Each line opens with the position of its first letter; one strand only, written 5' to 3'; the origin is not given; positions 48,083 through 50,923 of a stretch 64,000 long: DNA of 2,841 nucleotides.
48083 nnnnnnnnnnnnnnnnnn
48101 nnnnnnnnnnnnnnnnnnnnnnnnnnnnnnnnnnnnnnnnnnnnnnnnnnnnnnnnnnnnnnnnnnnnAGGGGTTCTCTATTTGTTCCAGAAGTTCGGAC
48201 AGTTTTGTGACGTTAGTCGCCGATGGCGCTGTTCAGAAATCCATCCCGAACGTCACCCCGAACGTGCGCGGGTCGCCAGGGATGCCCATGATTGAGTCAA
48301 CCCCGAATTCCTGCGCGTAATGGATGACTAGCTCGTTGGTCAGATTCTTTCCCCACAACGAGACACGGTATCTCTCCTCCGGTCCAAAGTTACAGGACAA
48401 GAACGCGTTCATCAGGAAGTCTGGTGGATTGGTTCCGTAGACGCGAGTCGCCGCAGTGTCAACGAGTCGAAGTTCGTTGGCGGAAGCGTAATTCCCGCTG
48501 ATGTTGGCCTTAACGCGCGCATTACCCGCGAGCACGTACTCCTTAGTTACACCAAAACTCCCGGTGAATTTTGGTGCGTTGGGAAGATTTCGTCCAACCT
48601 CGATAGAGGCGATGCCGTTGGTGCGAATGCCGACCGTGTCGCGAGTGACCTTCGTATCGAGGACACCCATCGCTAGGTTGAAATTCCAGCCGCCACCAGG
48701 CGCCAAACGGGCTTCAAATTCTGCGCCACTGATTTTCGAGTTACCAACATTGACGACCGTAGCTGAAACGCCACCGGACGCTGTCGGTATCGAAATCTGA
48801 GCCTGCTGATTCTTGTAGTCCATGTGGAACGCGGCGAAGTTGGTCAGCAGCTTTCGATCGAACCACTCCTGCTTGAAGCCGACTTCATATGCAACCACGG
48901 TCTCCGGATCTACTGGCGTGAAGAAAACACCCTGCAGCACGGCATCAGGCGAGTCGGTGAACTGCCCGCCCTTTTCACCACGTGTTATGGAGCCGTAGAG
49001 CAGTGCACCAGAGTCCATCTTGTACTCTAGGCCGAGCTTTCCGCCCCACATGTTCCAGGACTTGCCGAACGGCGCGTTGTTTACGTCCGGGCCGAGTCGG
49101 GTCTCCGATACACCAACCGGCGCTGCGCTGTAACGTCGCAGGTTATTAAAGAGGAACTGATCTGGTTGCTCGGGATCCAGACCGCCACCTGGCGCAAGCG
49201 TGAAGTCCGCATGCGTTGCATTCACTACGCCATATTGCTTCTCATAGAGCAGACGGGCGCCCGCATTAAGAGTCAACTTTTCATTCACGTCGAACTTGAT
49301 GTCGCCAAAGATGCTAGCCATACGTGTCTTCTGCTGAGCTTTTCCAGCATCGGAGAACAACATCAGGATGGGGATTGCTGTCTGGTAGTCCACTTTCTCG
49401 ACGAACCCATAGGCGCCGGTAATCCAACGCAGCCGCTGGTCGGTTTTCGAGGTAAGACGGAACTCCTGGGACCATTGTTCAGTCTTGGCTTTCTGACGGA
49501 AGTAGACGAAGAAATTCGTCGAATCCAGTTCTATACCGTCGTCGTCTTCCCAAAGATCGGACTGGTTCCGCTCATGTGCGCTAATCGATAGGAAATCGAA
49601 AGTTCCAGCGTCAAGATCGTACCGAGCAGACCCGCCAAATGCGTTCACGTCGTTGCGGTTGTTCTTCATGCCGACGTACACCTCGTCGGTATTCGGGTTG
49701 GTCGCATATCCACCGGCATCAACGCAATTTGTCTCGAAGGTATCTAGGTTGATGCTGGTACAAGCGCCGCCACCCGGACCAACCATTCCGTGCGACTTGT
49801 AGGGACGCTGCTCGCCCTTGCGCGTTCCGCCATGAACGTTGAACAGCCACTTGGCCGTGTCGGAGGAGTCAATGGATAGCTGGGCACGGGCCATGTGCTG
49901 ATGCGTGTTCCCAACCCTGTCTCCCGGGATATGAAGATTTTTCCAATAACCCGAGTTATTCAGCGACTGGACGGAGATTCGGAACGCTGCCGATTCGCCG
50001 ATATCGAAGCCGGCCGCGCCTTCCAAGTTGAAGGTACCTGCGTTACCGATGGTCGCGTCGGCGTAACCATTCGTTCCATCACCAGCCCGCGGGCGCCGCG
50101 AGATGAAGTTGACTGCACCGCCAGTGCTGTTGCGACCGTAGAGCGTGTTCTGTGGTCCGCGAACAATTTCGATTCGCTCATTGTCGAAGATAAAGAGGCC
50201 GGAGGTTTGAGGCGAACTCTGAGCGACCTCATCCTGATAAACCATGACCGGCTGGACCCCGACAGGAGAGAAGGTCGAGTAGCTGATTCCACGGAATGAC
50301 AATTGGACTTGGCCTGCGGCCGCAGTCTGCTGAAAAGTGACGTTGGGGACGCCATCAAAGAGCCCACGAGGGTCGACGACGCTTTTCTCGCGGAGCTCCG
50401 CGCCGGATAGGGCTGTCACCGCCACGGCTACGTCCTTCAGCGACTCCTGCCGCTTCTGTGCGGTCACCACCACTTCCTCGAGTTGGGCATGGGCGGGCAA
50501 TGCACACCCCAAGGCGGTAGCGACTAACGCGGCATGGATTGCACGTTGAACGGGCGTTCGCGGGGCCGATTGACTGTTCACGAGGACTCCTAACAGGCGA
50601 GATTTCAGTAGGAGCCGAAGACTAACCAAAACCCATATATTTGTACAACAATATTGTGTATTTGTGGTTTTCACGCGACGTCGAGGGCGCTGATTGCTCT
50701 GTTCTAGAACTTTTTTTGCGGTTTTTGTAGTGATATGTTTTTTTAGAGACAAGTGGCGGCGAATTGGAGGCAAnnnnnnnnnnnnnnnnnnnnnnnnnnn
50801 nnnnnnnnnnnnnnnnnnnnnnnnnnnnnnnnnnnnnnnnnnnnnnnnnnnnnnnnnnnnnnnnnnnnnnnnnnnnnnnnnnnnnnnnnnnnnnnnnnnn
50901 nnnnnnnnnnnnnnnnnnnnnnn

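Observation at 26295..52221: About 26 kb compositionally distinct catabolic island with no mobility genes and unknown substrate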

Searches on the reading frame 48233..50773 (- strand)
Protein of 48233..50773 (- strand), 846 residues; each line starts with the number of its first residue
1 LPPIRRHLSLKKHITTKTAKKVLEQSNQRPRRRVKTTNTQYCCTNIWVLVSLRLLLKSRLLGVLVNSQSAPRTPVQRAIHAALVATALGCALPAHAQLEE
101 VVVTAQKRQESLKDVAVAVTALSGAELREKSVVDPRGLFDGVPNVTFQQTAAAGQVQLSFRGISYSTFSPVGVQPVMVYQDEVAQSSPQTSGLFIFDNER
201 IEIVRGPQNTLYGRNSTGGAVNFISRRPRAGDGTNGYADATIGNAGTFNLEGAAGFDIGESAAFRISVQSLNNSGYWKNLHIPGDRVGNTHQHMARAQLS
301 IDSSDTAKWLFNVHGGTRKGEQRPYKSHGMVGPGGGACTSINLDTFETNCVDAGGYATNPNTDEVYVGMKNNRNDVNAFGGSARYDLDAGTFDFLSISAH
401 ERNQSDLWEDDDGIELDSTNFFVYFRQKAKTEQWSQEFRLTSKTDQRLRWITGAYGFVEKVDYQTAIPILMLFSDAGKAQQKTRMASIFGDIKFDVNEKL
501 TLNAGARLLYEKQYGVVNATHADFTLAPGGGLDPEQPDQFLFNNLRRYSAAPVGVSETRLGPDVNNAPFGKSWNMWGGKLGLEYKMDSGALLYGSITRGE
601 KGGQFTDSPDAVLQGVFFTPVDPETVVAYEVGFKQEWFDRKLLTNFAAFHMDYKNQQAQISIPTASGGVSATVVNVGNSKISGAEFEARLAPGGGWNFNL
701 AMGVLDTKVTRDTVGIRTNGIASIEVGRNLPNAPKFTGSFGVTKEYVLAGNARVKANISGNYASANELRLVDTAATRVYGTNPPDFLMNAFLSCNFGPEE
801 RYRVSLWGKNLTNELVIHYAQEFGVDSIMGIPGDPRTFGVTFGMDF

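Call 4: search_protein_families(library=pfam, proteins=[window:48233-50773:-])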
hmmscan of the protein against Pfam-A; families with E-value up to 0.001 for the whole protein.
window:48233-50773:- (846 aa): 3 families
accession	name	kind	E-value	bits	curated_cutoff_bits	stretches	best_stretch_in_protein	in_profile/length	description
PF00593.30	TonB_dep_Rec_b-barrel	-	5.5e-34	119.2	27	1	357-811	35-436/436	TonB dependent receptor-like, beta-barrel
PF07715.20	Plug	-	2.4e-14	54.2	23.9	1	112-220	2-107/107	TonB-dependent Receptor Plug Domain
PF14905.12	OMP_b-brl_3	-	0.00011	21.9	27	1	622-713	214-303/408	Outer membrane protein beta-barrel family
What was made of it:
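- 48233..50581 (-): TonB-dependent receptor 2 (782 aa). Plug and barrel domains (call 4).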

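Call 5: search_protein_families(library=ncbifam, proteins=[window:48233-50773:-])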
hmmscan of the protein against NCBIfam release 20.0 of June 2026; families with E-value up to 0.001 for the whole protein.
window:48233-50773:- (846 aa): 25 families
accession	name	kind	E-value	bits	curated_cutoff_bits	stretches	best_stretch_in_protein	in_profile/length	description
TIGR01783.1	TonB-siderophor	subfamily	1.1e-24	87.1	223.5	2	576-846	408-649/649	TonB-dependent siderophore receptor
TIGR01785.1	TonB-hemin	subfamily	6.8e-23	81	316.85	2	98-228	1-131/677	TonB-dependent heme/hemoglobin receptor family protein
NF053590.1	TonB_dep_TOL0244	equivalog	1.7e-14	53.4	645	1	97-281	9-192/604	TOL_0244 family TonB-dependent receptor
NF010010.0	PRK13483.1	equivalog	1.2e-12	46.7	927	1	80-230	16-167/660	ligand-gated channel protein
NF041535.1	TonB_rec_PqqU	equivalog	1.9e-12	46.3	1200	1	102-230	2-134/676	TonB-dependent receptor PqqU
TIGR01786.1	TonB-hemlactrns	subfamily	2e-12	46.3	323.75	1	100-226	2-134/719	TonB-dependent hemoglobin/transferrin/lactoferrin family receptor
TIGR01779.1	TonB-B12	equivalog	2.2e-12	46.3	599.7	1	81-279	11-205/614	TonB-dependent vitamin B12 receptor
NF007478.2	PRK10064.1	equivalog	4.3e-11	41.8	745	1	79-228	8-160/663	catecholate siderophore receptor CirA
TIGR04056.1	OMP_RagA_SusC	subfamily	2e-10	39.7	368.25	1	260-700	300-731/981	SusC/RagA family TonB-linked outer membrane protein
NF010012.0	PRK13486.1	equivalog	2.6e-10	39.3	924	1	81-228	7-160/696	TonB-dependent receptor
NF050067.1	TonBEntbctnRecCfrA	equivalog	8.4e-09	34.3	1200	1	95-227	23-159/698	TonB-dependent ferric enterobactin receptor CfrA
NF007349.0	PRK09840.1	equivalog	8.6e-09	33.9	686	1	195-269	144-216/760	catecholate siderophore receptor Fiu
NF010651.0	PRK14050.1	equivalog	2.9e-08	32.3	884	1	196-260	156-214/730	TonB-dependent siderophore receptor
NF010038.0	PRK13513.1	equivalog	5.6e-08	31.8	942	1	90-243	25-182/659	ligand-gated channel protein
NF010011.0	PRK13484.1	equivalog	7.2e-08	31.1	1197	1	86-229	17-161/682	IreA family TonB-dependent siderophore receptor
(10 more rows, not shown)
